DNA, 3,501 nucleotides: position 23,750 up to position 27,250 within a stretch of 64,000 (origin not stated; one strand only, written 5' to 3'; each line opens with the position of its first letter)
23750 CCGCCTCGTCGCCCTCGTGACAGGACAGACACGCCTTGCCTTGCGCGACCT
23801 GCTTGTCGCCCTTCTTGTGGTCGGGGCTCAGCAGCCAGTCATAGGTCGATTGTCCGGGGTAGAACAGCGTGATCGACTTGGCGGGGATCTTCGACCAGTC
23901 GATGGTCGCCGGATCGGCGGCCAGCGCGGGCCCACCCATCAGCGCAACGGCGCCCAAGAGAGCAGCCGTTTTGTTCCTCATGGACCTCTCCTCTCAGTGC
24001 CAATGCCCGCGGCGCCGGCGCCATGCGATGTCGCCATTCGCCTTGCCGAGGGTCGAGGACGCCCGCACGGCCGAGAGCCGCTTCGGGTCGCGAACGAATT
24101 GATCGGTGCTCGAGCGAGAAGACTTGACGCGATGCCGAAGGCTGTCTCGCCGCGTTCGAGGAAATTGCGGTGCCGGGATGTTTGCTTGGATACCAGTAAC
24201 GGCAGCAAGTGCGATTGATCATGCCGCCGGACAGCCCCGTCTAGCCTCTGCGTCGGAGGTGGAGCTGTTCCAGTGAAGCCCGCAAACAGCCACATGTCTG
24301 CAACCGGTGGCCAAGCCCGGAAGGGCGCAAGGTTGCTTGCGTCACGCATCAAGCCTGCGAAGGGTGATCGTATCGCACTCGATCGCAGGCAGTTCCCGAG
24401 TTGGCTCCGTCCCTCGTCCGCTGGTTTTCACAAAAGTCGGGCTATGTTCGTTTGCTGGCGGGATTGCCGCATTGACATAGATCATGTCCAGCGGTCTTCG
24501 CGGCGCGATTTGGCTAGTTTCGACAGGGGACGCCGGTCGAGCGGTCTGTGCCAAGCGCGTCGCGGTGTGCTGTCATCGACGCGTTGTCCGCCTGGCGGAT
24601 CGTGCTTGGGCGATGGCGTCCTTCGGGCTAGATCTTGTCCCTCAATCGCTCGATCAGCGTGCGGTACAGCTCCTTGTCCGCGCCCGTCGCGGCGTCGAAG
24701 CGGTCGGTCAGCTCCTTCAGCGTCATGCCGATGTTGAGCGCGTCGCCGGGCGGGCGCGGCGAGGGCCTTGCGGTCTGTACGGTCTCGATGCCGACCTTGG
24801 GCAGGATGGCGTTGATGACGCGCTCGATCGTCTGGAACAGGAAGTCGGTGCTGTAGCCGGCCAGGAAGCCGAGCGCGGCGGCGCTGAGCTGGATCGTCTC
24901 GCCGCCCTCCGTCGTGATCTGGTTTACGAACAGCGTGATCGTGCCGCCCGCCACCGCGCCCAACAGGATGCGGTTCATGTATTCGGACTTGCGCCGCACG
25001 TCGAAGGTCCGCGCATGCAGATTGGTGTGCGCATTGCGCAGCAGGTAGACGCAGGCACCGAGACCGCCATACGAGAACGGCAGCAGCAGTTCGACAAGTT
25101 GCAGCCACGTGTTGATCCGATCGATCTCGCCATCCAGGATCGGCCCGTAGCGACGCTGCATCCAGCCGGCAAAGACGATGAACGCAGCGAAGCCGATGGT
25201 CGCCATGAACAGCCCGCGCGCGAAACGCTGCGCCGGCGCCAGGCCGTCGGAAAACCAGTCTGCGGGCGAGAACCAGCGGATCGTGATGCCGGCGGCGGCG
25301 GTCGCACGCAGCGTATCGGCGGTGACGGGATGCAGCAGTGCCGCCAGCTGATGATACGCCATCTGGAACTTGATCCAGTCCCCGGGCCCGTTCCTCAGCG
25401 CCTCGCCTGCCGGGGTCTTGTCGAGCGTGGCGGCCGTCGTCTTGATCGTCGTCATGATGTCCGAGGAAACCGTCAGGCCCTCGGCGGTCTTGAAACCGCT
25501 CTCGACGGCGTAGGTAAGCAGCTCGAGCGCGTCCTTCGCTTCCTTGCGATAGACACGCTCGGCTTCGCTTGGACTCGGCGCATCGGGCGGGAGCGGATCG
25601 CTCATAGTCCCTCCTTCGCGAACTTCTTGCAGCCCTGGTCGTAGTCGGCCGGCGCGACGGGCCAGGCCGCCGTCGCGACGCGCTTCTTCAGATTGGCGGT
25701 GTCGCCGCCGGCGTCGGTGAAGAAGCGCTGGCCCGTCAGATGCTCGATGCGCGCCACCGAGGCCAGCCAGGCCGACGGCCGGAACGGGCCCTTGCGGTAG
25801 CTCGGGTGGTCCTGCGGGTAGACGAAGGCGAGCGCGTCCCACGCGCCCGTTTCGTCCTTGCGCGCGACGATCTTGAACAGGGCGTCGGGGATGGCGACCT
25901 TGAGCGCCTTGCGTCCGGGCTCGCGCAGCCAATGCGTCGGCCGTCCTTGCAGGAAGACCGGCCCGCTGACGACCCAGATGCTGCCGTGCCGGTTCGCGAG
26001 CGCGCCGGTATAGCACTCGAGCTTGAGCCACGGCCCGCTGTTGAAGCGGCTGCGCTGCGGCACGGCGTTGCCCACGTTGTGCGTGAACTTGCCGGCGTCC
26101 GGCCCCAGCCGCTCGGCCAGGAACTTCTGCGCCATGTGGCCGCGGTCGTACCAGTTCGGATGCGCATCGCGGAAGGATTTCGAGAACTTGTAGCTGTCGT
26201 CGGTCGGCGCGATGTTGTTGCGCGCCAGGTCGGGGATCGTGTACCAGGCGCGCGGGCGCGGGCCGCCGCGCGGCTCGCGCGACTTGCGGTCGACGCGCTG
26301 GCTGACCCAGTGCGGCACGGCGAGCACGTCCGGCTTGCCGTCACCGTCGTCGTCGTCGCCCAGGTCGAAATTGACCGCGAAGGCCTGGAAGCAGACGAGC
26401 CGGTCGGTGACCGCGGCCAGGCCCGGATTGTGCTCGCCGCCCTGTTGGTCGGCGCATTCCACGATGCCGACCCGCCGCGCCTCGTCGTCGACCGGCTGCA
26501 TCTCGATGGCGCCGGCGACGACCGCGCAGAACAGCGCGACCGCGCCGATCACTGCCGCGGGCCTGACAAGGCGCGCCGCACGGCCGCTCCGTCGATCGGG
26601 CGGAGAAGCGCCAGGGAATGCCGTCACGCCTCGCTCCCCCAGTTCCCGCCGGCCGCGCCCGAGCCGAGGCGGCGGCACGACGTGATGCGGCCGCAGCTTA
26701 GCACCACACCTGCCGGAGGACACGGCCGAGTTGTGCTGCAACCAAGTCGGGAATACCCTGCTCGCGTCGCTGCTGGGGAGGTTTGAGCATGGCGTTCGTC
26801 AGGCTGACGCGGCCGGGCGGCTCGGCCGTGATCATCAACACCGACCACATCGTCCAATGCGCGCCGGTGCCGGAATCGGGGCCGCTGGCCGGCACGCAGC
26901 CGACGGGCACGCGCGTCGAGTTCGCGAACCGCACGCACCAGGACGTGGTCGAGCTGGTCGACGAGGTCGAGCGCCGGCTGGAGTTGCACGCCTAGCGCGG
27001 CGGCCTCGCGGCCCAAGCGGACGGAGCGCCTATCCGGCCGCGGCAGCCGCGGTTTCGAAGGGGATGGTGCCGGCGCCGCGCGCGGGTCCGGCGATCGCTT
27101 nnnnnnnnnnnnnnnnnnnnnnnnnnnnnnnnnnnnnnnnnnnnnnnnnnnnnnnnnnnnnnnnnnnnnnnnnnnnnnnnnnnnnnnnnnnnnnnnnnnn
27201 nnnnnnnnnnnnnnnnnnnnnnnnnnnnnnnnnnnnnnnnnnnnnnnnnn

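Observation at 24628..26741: Exported NucA-family non-specific endonuclease translationally coupled to a 4-TM membrane protein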

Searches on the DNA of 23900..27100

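Call 74: search_rna_families(source=window, start=23900, end=27100, threshold=evalue, max_evalue=1)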
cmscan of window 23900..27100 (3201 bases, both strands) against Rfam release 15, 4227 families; matches with E-value up to 1: 0.
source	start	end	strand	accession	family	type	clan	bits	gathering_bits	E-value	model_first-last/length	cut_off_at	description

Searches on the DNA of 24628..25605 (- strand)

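Call 73: search_rna_families(sources=[L011, L066, L079, L085, L097, L005, L043, L017, L013, L024, L026, L029], threshold=gathering)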
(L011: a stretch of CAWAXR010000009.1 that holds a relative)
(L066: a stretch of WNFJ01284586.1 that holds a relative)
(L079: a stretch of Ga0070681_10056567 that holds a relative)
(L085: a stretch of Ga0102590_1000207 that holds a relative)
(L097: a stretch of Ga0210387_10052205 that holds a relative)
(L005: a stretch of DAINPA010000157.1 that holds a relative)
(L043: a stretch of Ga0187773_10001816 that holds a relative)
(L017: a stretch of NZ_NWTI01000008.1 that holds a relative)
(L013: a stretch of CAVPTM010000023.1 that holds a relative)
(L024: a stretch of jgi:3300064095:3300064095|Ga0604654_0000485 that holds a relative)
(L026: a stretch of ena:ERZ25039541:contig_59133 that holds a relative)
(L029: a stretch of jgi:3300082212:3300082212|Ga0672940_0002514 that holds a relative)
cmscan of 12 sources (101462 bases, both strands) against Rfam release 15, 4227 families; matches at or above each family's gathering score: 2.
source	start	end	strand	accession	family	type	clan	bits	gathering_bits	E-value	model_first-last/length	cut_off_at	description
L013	1243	1315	-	RF00005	tRNA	Gene; tRNA;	CL00001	68.5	29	1.3e-12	1-71/71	no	tRNA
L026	6255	6327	+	RF00005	tRNA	Gene; tRNA;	CL00001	63.2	29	3.8e-11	1-71/71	no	tRNA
